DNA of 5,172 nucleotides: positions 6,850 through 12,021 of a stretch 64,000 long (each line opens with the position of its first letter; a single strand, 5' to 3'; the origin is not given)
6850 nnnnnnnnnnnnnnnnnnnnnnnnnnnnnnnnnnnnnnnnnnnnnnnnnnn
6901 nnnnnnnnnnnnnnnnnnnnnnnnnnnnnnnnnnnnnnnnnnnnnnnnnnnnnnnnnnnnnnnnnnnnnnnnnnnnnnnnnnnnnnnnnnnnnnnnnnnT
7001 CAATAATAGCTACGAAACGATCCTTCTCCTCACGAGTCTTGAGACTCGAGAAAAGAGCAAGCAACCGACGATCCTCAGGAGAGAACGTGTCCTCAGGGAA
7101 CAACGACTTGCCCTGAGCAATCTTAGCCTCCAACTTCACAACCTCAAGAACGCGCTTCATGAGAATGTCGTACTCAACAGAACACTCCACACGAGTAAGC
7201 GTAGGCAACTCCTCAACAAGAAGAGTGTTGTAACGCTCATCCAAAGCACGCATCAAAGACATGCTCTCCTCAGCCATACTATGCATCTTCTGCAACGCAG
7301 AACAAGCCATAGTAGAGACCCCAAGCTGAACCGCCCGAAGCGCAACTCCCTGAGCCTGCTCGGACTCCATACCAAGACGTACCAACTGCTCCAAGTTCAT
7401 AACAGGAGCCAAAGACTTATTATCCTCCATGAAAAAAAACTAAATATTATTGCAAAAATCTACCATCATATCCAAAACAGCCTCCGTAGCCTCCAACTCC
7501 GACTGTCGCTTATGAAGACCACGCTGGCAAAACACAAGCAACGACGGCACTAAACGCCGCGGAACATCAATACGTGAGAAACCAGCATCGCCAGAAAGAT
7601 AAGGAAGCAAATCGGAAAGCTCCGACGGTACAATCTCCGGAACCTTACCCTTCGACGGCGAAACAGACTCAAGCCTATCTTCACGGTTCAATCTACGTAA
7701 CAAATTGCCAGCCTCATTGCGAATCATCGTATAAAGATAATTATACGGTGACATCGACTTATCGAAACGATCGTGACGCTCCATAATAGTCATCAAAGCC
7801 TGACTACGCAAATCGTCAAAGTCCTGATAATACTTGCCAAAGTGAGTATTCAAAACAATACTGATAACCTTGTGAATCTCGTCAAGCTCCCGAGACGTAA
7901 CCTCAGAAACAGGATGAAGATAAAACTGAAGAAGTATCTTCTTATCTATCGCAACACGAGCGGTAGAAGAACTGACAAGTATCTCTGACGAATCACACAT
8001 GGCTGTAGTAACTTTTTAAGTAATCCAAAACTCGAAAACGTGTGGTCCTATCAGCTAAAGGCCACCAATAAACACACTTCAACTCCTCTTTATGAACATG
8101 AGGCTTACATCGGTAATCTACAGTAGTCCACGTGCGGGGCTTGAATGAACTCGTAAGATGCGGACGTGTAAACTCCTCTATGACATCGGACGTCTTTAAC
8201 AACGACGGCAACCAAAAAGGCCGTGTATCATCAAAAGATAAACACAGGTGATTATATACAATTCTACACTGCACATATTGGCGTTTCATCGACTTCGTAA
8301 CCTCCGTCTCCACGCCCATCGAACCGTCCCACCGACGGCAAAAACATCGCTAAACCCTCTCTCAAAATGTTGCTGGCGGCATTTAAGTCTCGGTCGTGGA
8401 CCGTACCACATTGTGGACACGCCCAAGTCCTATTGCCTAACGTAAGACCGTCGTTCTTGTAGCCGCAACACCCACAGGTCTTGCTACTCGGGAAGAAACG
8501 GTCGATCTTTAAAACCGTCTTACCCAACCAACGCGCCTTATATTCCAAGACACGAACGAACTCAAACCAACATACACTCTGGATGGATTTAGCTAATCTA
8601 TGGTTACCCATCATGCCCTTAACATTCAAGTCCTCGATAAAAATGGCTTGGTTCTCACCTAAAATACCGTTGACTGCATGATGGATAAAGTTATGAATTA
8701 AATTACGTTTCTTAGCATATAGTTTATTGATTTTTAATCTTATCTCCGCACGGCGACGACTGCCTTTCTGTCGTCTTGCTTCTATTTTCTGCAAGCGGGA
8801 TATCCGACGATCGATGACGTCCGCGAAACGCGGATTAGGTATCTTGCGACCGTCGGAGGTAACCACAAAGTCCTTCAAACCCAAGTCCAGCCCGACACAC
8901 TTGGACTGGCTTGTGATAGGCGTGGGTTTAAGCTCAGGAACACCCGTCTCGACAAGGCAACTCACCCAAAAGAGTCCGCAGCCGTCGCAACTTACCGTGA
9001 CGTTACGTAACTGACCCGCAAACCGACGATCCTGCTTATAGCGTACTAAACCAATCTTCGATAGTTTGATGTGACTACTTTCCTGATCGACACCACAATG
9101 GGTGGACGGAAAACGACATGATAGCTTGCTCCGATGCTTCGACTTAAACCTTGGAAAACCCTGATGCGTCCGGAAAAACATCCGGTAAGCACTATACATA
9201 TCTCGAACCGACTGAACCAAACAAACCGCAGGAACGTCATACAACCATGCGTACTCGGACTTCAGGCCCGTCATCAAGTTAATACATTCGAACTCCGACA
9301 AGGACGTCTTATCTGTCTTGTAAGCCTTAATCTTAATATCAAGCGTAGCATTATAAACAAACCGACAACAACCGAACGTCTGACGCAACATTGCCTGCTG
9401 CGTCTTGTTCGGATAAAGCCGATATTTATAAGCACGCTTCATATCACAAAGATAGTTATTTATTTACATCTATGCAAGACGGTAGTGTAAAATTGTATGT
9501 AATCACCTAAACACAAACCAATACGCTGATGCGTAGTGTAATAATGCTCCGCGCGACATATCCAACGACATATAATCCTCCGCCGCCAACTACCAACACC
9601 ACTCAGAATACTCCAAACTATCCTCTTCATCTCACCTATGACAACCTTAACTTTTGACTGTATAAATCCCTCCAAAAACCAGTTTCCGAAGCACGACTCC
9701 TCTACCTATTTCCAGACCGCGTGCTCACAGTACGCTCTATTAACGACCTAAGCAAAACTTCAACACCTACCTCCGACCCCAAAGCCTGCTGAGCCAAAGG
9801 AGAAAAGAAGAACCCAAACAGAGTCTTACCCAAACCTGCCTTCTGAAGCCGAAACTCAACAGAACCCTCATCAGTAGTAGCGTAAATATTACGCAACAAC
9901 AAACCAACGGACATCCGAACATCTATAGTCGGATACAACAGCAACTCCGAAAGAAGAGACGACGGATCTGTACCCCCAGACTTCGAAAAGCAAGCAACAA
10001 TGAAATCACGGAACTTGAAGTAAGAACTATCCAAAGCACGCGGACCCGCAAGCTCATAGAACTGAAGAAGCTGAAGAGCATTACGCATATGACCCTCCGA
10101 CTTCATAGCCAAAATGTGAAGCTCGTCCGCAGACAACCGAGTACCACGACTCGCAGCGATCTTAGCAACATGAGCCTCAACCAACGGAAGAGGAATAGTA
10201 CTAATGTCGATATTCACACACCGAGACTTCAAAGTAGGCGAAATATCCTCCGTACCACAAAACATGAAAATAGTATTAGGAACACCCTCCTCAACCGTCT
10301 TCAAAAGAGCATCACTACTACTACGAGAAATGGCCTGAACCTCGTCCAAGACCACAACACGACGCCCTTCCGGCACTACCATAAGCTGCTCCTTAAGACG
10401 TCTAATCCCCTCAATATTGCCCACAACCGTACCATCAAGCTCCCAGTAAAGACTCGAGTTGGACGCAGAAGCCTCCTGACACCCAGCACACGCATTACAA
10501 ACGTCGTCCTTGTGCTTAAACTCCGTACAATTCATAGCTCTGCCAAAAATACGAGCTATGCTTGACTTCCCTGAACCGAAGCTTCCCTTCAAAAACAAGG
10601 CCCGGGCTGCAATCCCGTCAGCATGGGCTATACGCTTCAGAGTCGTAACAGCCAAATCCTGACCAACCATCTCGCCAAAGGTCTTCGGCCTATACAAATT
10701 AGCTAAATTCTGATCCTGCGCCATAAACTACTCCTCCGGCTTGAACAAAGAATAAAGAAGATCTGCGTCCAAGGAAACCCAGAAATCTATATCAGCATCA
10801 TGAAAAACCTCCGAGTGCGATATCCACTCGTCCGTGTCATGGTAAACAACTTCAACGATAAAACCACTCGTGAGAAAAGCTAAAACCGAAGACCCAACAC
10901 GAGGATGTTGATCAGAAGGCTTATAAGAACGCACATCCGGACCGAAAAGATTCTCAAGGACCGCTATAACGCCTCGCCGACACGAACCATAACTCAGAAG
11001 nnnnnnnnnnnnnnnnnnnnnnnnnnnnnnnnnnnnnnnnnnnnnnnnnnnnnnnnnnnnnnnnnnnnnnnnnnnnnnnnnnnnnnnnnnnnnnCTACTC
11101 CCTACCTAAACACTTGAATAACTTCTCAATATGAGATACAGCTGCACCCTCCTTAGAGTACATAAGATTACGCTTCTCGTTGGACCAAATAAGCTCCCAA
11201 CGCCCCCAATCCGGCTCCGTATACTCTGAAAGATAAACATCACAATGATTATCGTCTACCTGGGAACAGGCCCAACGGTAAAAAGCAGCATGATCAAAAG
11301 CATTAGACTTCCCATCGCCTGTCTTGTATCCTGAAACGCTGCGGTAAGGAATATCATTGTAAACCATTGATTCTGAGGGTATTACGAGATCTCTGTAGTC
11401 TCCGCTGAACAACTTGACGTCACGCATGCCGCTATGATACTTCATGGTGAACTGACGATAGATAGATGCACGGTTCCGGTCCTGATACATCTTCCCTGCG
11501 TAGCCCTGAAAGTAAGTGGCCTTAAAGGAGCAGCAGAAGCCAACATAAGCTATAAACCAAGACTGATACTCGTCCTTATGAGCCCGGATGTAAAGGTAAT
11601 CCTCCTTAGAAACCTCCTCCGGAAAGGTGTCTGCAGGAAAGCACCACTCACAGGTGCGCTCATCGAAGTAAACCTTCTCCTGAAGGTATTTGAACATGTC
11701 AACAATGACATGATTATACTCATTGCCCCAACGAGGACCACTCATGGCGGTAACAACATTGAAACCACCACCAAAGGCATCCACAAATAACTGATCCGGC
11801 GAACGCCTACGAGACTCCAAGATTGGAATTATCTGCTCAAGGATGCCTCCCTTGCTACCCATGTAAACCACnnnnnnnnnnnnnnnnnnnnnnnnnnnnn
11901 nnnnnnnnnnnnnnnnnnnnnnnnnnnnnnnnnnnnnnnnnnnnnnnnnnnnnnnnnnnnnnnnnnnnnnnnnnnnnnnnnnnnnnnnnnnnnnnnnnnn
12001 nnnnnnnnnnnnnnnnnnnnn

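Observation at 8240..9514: tnpB-only element with 26-bp terminal inverted repeats and a 6-bp target-site duplication, splitting a phage ORF in frame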

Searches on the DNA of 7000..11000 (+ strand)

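Call 9: search_dna_similar(query=window:7000-11000:+, collection=phages, mode=near, max_rows=30)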
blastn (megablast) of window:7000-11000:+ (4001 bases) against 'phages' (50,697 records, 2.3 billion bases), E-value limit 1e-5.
No match.

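Call 10: search_dna_similar(query=window:8246-9508:+, collection=phages, mode=distant, max_rows=30)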
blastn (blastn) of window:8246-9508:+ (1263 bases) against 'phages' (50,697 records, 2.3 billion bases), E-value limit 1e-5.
Records with a match: 12; places in all: 30; records where one place covers at least 80% of the query: 0.
Best place of each record, by identity: 60-80% 12.
By first word of the organism name: Prevotella 9; Listeria 2; Enterocloster 1.
By host as written in the record: Prevotella sp. 9; Listeria monocytogenes 2; Enterocloster bolteae DA473 1.
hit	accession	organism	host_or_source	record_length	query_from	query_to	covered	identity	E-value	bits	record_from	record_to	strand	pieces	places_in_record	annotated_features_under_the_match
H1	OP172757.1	Enterocloster phage CB473P3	Enterocloster bolteae DA473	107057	208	413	16%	68.3%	9e-9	69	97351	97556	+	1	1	hypothetical protein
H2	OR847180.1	Listeria phage LM 4-11-1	Listeria monocytogenes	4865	311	412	8%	77.7%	6e-11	76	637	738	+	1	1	record has no annotation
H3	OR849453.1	Listeria phage LM 4-14-1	Listeria monocytogenes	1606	311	412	8%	77.7%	6e-11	76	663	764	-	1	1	record has no annotation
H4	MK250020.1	Prevotella phage Lak-B1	Prevotella sp.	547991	314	412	8%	75.0%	1e-6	62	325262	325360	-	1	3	record has no annotation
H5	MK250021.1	Prevotella phage Lak-B2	Prevotella sp.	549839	314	412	8%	75.0%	1e-6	62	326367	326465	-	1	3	record has no annotation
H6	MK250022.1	Prevotella phage Lak-B3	Prevotella sp.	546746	314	412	8%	75.0%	1e-6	62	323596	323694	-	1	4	record has no annotation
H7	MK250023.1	Prevotella phage Lak-B4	Prevotella sp.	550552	314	412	8%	75.0%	1e-6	62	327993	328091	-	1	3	record has no annotation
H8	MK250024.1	Prevotella phage Lak-B5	Prevotella sp.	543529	314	412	8%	75.0%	1e-6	62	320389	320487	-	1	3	record has no annotation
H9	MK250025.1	Prevotella phage Lak-B6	Prevotella sp.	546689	314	412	8%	75.0%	1e-6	62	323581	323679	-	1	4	record has no annotation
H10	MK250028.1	Prevotella phage Lak-B9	Prevotella sp.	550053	314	412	8%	75.0%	1e-6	62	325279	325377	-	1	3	record has no annotation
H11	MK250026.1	Prevotella phage Lak-B7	Prevotella sp.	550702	314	412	8%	75.0%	1e-6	62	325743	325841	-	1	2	record has no annotation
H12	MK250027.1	Prevotella phage Lak-B8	Prevotella sp.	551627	314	412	8%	75.0%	1e-6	62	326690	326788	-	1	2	record has no annotation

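Call 58: search_rna_families(source=window, start=8150, end=9600, threshold=evalue, max_evalue=1, show_alignments=2)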
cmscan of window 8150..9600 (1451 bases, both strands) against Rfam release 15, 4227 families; matches with E-value up to 1: 0.
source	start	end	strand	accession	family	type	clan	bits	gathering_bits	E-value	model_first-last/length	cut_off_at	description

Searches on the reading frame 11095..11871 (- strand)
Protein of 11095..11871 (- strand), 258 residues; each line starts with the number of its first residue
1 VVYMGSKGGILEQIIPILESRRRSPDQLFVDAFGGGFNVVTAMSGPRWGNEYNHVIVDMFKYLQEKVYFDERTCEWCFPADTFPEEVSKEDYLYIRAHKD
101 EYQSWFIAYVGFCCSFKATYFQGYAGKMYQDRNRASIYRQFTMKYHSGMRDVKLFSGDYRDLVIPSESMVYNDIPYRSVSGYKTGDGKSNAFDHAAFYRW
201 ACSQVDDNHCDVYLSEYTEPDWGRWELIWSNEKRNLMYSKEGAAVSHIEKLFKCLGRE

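Call 78: search_protein_families(library=phrogs, proteins=[window:11095-11871:-], max_evalue=0.001)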
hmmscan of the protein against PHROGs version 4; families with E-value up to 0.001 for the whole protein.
window:11095-11871:- (258 aa): 1 family
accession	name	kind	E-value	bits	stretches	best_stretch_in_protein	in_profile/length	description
phrog_56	-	other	3.9e-19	70.4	1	3-242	67-310/647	DNA methyltransferase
